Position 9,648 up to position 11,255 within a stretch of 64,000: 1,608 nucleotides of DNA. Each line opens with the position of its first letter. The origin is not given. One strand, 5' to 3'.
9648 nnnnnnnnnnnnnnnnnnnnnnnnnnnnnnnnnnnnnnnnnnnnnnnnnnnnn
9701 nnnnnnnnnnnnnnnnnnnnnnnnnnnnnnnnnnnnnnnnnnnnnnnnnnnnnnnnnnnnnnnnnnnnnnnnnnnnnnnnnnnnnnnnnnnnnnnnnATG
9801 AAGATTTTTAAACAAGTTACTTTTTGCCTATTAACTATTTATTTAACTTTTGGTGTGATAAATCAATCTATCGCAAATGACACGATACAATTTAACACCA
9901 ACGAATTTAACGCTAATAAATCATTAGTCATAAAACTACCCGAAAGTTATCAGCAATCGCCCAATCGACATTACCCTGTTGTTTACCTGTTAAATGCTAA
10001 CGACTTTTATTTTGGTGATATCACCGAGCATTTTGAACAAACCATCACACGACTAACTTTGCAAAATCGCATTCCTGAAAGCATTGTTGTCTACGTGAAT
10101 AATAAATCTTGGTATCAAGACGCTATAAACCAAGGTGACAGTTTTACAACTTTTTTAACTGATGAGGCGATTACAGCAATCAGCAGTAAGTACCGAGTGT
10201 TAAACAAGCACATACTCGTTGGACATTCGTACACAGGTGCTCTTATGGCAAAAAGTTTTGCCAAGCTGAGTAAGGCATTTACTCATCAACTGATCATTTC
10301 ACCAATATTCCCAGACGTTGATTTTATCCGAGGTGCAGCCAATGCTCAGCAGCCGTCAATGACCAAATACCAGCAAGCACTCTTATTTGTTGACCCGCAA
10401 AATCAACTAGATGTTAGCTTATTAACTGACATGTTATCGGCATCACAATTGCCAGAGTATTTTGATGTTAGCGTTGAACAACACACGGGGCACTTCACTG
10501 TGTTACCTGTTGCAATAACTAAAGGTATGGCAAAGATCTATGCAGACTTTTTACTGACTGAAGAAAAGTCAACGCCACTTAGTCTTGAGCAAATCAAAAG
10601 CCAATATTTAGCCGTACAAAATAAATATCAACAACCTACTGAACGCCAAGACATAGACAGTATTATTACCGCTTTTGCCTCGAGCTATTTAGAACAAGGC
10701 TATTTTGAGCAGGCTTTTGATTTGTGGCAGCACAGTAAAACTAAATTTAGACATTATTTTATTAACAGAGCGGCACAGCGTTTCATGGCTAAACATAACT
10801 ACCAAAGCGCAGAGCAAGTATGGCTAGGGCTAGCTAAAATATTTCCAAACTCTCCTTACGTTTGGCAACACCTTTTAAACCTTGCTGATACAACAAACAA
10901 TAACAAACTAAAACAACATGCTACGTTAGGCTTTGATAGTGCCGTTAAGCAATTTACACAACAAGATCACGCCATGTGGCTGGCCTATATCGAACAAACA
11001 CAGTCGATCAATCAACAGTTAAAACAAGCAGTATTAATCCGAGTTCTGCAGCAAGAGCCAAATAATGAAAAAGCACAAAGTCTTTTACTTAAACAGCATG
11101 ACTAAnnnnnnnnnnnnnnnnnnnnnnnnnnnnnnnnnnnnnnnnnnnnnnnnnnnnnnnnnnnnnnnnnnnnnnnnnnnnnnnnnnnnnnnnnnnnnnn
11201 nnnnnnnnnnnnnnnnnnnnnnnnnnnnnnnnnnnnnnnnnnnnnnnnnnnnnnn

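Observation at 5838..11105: ToxR/CadC-like regulator with a periplasmic TolB-like beta-propeller, flanked by paralogous secreted esterase-TPR proteins, one possibly a pseudo-enzyme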

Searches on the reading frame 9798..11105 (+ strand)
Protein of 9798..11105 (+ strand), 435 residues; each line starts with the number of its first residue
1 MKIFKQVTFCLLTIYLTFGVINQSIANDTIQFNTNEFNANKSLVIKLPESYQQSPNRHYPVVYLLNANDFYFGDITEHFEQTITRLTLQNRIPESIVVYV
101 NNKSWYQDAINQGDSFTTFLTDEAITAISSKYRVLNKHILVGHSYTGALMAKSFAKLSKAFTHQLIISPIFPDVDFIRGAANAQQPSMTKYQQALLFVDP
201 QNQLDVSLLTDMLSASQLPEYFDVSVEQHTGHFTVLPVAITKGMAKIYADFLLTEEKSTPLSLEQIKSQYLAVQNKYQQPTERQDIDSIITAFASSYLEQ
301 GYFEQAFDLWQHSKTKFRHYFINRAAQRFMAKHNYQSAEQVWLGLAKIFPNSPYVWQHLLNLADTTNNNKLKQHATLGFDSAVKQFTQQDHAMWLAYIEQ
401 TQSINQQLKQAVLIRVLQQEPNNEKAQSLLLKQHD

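Call 3: search_protein_families(library=pfam, proteins=[window:9798-11105:+], max_evalue=0.1)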
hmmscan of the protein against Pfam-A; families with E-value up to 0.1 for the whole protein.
window:9798-11105:+ (435 aa): 4 families
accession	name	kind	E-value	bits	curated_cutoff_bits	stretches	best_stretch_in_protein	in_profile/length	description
PF13428.12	TPR_14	-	0.0037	18.2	23.5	0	325-361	7-43/44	Tetratricopeptide repeat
PF13525.12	YfiO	-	0.0051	17.1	25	1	324-412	10-97/203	Outer membrane lipoprotein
PF04676.19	CwfJ_C_2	-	0.021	16.1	28.8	1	358-425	4-69/96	Protein similar to CwfJ C-terminus 2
PF12697.13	Abhydrolase_6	-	0.055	14.6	26.3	1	134-185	64-110/217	Alpha/beta hydrolase family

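Call 4: search_protein_families(library=ncbifam, proteins=[window:9798-11105:+], max_evalue=0.1)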
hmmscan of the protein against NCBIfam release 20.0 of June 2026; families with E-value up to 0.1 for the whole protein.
window:9798-11105:+ (435 aa): 2 families
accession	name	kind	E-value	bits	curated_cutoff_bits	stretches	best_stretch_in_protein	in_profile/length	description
TIGR02795.1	tol_pal_ybgF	equivalog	0.00031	21.3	90.1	2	324-427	7-113/119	tol-pal system protein YbgF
TIGR03302.1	OM_YfiO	subfamily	0.027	14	81.4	1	324-406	38-120/239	outer membrane protein assembly factor BamD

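Call 7: search_solved_structures(query=window:9798-11105:+, max_evalue=1, show_alignments=3)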
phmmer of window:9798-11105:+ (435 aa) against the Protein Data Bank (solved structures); distinct sequences matched with E-value up to 1: 4.
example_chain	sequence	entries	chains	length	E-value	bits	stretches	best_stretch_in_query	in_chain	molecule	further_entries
3gff_A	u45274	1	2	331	2.3e-05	26.8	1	39-150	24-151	IroE-like serine hydrolase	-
8z91_A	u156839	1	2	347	0.00015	24.2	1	39-147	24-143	Esterase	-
5vol_A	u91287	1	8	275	0.0019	20.5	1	27-137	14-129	Putative esterase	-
2qm0_A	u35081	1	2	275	0.17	14.1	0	23-71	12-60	BES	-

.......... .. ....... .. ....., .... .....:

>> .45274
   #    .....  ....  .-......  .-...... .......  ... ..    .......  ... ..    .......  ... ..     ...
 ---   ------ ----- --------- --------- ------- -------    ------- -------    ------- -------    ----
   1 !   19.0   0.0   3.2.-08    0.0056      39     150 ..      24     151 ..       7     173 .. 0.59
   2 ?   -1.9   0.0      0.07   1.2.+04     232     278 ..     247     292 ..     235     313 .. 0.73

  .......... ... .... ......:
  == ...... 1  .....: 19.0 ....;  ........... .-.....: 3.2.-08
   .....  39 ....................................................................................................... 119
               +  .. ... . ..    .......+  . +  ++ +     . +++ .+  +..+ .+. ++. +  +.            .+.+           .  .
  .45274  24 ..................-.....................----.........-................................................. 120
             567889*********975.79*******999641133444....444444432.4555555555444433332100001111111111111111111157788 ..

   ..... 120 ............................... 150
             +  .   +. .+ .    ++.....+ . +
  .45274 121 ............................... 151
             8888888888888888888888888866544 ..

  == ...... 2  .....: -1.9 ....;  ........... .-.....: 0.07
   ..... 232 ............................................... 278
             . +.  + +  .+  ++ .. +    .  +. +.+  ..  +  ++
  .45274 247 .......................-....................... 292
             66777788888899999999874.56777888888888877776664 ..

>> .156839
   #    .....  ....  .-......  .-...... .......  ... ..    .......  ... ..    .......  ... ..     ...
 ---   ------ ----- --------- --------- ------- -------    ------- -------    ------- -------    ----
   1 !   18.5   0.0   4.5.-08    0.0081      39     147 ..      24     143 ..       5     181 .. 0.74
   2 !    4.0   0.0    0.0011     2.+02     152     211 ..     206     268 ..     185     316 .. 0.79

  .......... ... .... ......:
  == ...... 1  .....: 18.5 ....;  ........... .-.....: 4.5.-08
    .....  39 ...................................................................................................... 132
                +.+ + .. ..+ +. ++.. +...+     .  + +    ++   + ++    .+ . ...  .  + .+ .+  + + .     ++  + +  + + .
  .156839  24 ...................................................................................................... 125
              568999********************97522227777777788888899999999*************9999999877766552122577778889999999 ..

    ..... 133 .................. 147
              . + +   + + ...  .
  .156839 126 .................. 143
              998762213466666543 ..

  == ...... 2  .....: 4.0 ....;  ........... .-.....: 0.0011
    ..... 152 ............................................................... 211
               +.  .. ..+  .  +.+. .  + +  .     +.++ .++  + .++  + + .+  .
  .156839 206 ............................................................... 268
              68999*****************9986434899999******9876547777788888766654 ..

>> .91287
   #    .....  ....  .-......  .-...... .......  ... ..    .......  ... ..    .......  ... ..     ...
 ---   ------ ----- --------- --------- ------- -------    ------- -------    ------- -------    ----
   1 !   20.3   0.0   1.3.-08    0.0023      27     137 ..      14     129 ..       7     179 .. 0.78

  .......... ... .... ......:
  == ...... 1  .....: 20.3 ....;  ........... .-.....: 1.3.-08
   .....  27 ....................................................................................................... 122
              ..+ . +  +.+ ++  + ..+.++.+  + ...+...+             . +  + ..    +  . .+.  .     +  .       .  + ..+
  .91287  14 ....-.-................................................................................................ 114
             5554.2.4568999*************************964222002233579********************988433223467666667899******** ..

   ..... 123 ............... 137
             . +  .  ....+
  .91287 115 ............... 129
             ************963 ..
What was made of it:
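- Checked: It matches PDB 3gff, an IroE-like serine hydrolase, at E=2e-5 (call 7).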

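Call 15: find_homologous_proteins(query=window:9798-11105:+, max_evalue=0.001)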
Query window:9798-11105:+ (435 aa): 1 proteins with E <= 0.001 among 2856 candidates.
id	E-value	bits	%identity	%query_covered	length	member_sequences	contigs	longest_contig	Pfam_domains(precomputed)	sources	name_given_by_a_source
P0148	1.8e-283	958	99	100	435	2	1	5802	-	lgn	-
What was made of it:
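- Tried and rejected: It found only est2 itself (call 15).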

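Call 22: search_protein_representatives(protein=window:9798-11105:+)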
Query: 435 residues. Proteins with E-value up to 0.001 (for the whole library): 697; up to 1e-10: 39; up to 1e-30: 12. The best 150 are listed.
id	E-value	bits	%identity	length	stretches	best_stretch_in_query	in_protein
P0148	5.6e-284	957.5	99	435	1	1-435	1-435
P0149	1.0e-60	222.3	33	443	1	4-430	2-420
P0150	8.6e-56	206.1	36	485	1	31-396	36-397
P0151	4.7e-54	200.4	31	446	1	8-428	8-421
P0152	1.9e-50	188.5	30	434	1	31-398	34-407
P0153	3.9e-50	187.5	34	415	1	30-353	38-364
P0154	1.9e-49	185.2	29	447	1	29-427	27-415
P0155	1.4e-48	182.4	34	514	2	31-359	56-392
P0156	4.3e-46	174.2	36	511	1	39-367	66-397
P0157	2.2e-42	161.9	30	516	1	33-367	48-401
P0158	6.1e-41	157.2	30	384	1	30-367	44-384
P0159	1.3e-38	149.6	27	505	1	40-428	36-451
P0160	2.7e-26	109.0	24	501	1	30-366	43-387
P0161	7.4e-26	107.5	30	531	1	28-365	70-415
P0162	8.0e-26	107.4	30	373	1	40-361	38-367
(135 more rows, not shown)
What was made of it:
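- Checked: It belongs to a family with 697 members at E<1e-3 (call 22).
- Tried and rejected: The exhaustive search was needed (call 22).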
